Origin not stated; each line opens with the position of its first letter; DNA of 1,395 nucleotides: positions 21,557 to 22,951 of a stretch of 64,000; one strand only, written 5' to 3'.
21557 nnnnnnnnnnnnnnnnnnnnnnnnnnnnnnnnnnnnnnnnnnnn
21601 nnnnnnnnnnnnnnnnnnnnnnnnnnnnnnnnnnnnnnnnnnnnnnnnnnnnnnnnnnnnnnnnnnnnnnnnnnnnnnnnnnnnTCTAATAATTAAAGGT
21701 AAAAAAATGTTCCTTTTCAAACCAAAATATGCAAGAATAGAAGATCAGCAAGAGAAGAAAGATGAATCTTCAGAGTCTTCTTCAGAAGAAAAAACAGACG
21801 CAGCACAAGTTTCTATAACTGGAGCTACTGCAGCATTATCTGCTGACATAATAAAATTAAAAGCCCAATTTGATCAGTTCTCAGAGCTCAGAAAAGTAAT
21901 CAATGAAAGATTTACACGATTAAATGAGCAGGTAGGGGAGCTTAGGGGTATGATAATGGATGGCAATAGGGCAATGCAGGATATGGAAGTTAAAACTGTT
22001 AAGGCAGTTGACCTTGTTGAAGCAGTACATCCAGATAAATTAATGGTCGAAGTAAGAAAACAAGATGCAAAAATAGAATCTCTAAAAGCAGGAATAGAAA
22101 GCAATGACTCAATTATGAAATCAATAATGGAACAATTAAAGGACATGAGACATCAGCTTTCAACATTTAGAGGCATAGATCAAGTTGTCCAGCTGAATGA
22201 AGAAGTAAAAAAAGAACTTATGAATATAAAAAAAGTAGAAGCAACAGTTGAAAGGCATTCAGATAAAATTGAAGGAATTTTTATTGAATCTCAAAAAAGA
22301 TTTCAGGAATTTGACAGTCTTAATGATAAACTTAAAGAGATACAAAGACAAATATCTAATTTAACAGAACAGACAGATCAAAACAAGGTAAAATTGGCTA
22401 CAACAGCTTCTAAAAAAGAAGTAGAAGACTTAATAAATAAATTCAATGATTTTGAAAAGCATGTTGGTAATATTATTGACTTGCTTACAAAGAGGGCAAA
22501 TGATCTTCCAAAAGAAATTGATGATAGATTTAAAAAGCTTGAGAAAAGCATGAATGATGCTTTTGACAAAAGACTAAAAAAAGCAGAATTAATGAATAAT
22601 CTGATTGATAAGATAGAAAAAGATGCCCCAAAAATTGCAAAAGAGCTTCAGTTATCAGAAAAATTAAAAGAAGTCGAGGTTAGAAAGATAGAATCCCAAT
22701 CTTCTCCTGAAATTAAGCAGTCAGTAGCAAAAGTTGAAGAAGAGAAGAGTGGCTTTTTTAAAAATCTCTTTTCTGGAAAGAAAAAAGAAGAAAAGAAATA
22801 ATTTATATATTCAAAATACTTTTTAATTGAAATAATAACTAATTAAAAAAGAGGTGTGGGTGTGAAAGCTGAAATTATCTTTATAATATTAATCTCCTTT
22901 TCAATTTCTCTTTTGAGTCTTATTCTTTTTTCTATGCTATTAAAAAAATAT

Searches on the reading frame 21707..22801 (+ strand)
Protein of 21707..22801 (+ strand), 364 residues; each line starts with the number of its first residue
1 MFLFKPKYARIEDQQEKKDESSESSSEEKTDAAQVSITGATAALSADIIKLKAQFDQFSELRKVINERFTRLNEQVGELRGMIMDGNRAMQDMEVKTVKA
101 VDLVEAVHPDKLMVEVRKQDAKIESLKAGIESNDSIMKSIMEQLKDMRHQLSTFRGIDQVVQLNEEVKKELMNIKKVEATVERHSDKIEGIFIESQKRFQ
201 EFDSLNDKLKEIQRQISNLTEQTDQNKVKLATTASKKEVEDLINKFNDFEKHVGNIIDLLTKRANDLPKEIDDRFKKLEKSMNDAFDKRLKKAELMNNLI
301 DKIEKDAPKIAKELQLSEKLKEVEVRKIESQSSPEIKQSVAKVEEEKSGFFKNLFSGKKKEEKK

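Call 5: search_protein_families(library=pfam, proteins=[window:21707-22801:+], max_evalue=0.01)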
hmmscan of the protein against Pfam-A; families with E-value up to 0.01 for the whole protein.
window:21707-22801:+ (364 aa): 3 families
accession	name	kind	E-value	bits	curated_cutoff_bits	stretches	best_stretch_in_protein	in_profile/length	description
PF10018.14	Med4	-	0.0015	18.7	26.9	1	115-155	23-63/190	Vitamin-D-receptor interacting Mediator subunit 4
PF04513.17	Baculo_PEP_C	-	0.0023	18.4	38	0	141-221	19-99/140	Baculovirus polyhedron envelope protein, PEP, C terminus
PF16331.10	TolA_bind_tri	-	0.0049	17.4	30.1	0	120-160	3-43/76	TolA binding protein trimerisation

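Call 6: search_protein_families(library=ncbifam, proteins=[window:21707-22801:+], max_evalue=0.01)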
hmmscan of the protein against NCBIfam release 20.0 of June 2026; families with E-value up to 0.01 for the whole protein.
window:21707-22801:+ (364 aa): 5 families
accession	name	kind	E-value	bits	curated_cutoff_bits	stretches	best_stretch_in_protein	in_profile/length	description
NF003034.1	PRK03918.1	equivalog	0.00012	20.2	700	1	95-348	151-401/878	DNA double-strand break repair ATPase Rad50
TIGR02168.1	SMC_prok_B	equivalog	0.00034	18.5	567.35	1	118-348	683-913/1181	chromosome segregation protein SMC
TIGR02169.1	SMC_prok_A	equivalog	0.00091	17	729.4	1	112-347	243-472/1165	chromosome segregation protein SMC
NF045487.1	ASRP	equivalog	0.0016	17.2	300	1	10-329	198-505/593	archaea-specific SMC-related protein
NF041034.1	Rad50_Sulf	equivalog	0.0073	14.2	1000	1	16-347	191-516/872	DNA double-strand break repair ATPase Rad50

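Call 83: search_solved_structures(query=window:21707-22798:+, max_evalue=1)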
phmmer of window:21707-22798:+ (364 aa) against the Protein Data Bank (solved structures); distinct sequences matched with E-value up to 1: 1.
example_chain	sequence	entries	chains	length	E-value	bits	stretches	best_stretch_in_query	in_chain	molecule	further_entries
4m35_A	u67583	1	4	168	0.66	12.8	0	243-312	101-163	Putative starvation-induced DNA protecting protein/Ferritin and Dps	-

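Call 85: search_protein_families(library=phrogs, proteins=[window:21707-22801:+], max_evalue=0.001)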
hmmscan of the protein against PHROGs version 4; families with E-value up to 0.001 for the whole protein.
window:21707-22801:+ (364 aa): 2 families
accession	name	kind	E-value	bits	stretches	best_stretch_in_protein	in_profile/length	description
phrog_77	-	DNA, RNA and nucleotide metabolism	4.8e-06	26.4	1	44-237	649-798/967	SbcC-like subunit of palindrome specific endonuclease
phrog_17319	-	head and packaging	0.00073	20.6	0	168-256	16-105/117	virion structural protein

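Call 87: find_homologous_proteins(query=window:21707-22798:+, max_evalue=0.001)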
Query window:21707-22798:+ (364 aa): 149 proteins with E <= 0.001 among 8000 candidates; the best 120 are listed.
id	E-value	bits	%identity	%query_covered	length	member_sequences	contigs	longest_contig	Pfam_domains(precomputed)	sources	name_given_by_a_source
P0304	1.4e-215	733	100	100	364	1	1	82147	-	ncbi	-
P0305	1.0e-185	635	85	98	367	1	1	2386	-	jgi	jgi:chromosome segregation ATPase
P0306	2.5e-183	627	84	100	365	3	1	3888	-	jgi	-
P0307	3.1e-170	584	81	99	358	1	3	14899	-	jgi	jgi:chromosome segregation ATPase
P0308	9.0e-168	576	77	100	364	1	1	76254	-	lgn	-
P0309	1.7e-167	575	77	100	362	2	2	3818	-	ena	-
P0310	7.5e-166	569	78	100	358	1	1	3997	-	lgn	-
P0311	1.4e-165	568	78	100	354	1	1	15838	-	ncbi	ncbi:MAG: hypothetical protein QXM96_00330 [Candidatus Woesearchaeota archaeon]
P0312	1.4e-162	559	73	98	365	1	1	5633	-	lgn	-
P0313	4.5e-159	547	73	98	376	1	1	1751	-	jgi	jgi:hypothetical protein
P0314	1.6e-157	542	77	100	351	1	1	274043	-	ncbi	ncbi:MAG: hypothetical protein QXE31_01980 [Candidatus Woesearchaeota archaeon]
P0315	2.4e-155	535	73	100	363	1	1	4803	-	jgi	jgi:hypothetical protein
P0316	1.2e-154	533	72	98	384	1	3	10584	-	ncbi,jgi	-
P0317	2.6e-154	531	73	99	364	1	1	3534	-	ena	-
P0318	9.2e-153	526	72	98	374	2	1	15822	-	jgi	-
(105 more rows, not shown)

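Call 88: find_encoding_contigs(protein=P0304, flank=1000, max_places=1)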
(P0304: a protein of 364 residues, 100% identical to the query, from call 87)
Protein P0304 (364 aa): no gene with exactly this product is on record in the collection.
